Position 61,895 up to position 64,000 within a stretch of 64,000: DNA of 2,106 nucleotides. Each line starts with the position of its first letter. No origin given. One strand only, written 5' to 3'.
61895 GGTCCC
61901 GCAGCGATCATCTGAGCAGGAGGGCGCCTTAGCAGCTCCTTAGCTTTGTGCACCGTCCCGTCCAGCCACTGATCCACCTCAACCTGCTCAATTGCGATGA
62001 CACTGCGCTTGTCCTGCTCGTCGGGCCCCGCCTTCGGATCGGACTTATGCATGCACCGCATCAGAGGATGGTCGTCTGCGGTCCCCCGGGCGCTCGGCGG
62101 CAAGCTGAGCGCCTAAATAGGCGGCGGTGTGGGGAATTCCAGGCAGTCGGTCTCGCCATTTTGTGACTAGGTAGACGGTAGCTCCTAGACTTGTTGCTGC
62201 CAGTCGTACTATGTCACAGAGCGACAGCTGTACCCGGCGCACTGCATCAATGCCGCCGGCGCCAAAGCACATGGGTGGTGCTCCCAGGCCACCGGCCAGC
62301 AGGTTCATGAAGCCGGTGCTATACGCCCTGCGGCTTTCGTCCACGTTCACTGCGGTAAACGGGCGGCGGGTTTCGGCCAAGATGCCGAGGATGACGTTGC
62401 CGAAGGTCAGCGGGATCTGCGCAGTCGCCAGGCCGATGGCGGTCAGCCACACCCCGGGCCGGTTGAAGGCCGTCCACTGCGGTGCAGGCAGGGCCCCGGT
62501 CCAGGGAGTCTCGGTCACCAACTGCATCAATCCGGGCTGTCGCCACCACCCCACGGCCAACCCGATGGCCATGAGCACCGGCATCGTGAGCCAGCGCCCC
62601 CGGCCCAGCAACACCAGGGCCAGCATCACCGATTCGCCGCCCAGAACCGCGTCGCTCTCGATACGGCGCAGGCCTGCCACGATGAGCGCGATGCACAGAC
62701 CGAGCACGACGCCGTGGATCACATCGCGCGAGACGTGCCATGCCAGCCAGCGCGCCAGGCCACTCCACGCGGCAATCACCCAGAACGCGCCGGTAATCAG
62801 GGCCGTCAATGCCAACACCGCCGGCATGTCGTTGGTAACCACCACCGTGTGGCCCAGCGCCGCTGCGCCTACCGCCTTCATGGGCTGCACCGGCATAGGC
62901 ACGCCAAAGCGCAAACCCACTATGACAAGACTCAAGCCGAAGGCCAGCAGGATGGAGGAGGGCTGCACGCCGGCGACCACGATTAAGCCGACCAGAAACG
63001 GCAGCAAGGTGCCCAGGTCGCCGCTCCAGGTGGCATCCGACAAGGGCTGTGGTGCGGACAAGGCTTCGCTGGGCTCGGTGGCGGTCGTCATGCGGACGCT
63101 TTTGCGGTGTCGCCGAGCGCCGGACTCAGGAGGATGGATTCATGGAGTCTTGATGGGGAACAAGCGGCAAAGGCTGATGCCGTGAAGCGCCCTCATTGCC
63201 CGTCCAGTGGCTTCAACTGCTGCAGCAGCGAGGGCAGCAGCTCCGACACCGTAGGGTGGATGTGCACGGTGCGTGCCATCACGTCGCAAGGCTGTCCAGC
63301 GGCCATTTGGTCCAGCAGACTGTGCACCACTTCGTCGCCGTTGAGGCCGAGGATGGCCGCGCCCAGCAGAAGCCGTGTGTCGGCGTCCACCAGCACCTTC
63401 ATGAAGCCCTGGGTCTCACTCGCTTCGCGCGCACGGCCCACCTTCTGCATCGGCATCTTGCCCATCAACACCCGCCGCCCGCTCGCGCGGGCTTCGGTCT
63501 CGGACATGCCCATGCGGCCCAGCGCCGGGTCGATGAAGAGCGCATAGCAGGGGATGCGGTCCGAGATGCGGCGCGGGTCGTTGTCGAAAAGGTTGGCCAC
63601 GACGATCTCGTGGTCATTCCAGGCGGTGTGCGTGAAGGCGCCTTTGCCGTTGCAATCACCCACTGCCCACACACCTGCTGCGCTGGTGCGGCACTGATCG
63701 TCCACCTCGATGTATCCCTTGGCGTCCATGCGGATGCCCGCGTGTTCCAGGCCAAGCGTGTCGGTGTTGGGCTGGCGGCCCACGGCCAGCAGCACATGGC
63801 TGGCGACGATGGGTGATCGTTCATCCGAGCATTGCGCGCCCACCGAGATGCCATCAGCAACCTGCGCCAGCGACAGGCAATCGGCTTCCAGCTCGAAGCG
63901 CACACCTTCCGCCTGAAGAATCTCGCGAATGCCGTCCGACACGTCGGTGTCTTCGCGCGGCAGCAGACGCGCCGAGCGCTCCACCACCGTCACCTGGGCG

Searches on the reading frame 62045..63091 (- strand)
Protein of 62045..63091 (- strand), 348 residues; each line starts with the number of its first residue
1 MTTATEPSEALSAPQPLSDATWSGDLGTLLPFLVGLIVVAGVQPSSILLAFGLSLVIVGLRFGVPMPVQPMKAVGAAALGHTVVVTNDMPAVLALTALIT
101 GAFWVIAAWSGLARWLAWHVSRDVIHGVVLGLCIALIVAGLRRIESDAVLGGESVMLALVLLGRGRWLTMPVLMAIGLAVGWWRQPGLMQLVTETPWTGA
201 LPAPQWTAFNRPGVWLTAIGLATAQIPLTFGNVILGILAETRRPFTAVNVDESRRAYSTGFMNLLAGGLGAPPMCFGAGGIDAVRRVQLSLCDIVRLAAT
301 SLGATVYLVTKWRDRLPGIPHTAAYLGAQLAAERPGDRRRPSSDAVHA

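Call 5: search_protein_families(library=pfam, proteins=[window:62045-63091:-])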
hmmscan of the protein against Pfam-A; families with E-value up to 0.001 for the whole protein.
window:62045-63091:- (348 aa): 1 family
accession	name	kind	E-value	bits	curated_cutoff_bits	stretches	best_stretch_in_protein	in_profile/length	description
PF16983.11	MFS_MOT1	-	3.7e-21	76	30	2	24-136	8-111/111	Molybdate transporter of MFS superfamily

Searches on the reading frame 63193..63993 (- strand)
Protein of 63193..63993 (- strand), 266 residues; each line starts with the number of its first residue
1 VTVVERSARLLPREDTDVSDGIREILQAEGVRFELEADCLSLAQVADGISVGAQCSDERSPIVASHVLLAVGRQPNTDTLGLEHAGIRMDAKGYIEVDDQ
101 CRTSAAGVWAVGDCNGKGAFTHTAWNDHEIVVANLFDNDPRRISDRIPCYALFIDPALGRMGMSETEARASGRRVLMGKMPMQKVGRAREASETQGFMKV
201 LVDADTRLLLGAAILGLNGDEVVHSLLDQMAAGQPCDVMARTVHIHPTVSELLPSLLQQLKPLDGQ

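Call 5: search_protein_families(library=pfam, proteins=[window:63193-63993:-])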
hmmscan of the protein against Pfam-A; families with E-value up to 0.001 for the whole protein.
window:63193-63993:- (266 aa): 3 families
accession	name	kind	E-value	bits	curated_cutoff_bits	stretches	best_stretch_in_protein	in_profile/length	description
PF07992.20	Pyr_redox_2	-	3.2e-24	86.3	26.1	1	2-125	169-288/291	Pyridine nucleotide-disulphide oxidoreductase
PF02852.28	Pyr_redox_dim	-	8.1e-22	77.9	25.3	1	151-253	4-106/110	Pyridine nucleotide-disulphide oxidoreductase, dimerisation domain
PF00070.33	Pyr_redox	-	7.1e-05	23.7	22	1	2-48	26-72/82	Pyridine nucleotide-disulphide oxidoreductase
